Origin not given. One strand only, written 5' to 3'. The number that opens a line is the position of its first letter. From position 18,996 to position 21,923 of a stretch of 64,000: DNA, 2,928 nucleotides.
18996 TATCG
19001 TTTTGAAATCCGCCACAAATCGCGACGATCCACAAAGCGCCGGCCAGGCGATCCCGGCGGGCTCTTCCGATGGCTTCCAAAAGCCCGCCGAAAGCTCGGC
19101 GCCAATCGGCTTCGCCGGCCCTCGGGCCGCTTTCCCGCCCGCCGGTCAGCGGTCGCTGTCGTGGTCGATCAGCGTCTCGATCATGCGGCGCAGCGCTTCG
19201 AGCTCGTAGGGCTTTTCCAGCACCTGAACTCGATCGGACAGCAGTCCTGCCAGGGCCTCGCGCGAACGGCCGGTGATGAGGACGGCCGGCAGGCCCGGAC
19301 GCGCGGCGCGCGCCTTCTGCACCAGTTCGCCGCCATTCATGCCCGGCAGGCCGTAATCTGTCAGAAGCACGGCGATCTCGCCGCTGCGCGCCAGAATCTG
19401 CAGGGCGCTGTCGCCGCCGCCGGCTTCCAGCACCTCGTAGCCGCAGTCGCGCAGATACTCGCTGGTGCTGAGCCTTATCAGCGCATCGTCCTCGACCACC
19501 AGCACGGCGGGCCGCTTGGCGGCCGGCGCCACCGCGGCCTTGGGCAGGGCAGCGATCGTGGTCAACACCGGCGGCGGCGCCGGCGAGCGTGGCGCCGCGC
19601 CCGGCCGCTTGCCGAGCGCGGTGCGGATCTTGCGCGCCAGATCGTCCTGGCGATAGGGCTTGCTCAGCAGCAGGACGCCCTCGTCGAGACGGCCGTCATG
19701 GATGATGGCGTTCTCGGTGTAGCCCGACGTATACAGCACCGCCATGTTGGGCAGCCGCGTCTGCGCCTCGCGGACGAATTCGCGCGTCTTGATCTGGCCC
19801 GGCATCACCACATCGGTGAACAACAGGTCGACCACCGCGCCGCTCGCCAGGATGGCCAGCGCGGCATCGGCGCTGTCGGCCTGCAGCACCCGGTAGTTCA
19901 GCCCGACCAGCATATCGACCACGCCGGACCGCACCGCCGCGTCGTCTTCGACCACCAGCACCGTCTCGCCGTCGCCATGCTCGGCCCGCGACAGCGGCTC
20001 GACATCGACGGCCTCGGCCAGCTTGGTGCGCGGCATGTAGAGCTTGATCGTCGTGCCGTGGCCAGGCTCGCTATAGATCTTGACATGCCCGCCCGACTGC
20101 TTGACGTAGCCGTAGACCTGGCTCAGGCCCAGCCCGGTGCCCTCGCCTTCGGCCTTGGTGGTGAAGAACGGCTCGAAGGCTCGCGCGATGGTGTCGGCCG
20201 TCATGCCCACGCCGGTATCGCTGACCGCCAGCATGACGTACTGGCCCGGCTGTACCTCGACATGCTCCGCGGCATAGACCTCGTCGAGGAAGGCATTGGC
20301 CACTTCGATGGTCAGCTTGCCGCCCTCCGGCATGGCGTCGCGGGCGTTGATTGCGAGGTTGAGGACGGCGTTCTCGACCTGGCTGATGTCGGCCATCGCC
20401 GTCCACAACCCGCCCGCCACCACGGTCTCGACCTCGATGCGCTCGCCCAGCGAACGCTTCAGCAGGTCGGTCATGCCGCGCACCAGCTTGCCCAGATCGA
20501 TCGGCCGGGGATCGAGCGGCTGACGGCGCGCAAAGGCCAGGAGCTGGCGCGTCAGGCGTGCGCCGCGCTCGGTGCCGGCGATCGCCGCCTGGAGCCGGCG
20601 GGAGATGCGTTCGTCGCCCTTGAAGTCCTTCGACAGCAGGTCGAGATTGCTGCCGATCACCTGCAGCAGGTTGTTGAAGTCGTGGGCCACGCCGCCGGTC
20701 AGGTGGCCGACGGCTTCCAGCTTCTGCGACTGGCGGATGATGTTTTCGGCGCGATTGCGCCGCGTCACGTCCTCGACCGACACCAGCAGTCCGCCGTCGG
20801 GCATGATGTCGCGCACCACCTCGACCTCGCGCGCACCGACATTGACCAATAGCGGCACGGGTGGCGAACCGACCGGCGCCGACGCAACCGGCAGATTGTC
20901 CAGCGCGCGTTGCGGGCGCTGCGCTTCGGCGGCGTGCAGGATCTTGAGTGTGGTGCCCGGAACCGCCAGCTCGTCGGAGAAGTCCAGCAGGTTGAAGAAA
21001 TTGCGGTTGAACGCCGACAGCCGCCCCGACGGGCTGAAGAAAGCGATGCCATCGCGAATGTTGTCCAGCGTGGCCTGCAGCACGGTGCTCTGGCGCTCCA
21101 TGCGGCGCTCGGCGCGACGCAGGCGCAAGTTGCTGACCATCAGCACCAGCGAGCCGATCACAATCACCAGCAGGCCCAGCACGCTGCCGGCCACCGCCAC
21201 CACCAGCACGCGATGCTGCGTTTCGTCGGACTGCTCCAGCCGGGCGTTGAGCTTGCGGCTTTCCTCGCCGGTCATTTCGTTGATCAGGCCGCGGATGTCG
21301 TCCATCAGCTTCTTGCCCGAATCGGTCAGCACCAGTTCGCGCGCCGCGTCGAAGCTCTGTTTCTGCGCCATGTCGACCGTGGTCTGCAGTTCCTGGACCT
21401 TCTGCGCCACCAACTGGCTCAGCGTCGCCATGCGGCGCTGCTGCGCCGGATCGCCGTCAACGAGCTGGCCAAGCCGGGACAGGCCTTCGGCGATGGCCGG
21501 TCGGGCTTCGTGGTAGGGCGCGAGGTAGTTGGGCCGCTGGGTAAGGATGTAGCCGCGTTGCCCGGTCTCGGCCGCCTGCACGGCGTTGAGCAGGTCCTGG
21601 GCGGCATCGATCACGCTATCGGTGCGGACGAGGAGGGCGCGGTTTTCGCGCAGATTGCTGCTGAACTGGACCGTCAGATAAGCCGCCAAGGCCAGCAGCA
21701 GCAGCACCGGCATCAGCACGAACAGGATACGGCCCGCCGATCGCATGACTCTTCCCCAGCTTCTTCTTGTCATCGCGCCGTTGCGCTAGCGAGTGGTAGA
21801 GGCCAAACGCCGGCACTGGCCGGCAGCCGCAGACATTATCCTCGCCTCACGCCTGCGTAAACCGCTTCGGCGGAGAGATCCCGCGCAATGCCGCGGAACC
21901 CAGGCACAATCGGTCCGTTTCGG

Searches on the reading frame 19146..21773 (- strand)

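Call 10: search_protein_families(library=pfam, proteins=[window:19146-21773:-], max_evalue=0.01)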
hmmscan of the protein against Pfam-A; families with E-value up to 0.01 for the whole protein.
window:19146-21773:- (875 aa): 8 families
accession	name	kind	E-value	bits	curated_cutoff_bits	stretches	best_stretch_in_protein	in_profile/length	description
PF05227.19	CHASE3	-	2.4e-39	134.8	28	1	47-180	4-137/138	CHASE3 domain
PF00072.30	Response_reg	-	7.1e-29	100.7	30.2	2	757-865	1-110/111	Response regulator receiver domain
PF02518.31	HATPase_c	-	6e-20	72.2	26.4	1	462-583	2-110/111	Histidine kinase-, DNA gyrase B-, and HSP90-like ATPase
PF12860.13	PAS_7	-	2.5e-12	47.4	27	1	236-343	1-114/115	PAS fold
PF00512.31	HisKA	-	1.3e-06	28.8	26.9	1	357-418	4-64/66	His Kinase A (phospho-acceptor) domain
PF25266.1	DUF7865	-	0.0024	18.3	27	1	178-218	43-81/132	Domain of unknown function (DUF7865)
PF14828.11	Amnionless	-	0.0041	16.4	30.4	1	122-229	262-386/442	Amnionless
PF10090.15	HPTransfase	-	0.0067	16.6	22.9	0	469-520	35-90/123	Histidine phosphotransferase C-terminal domain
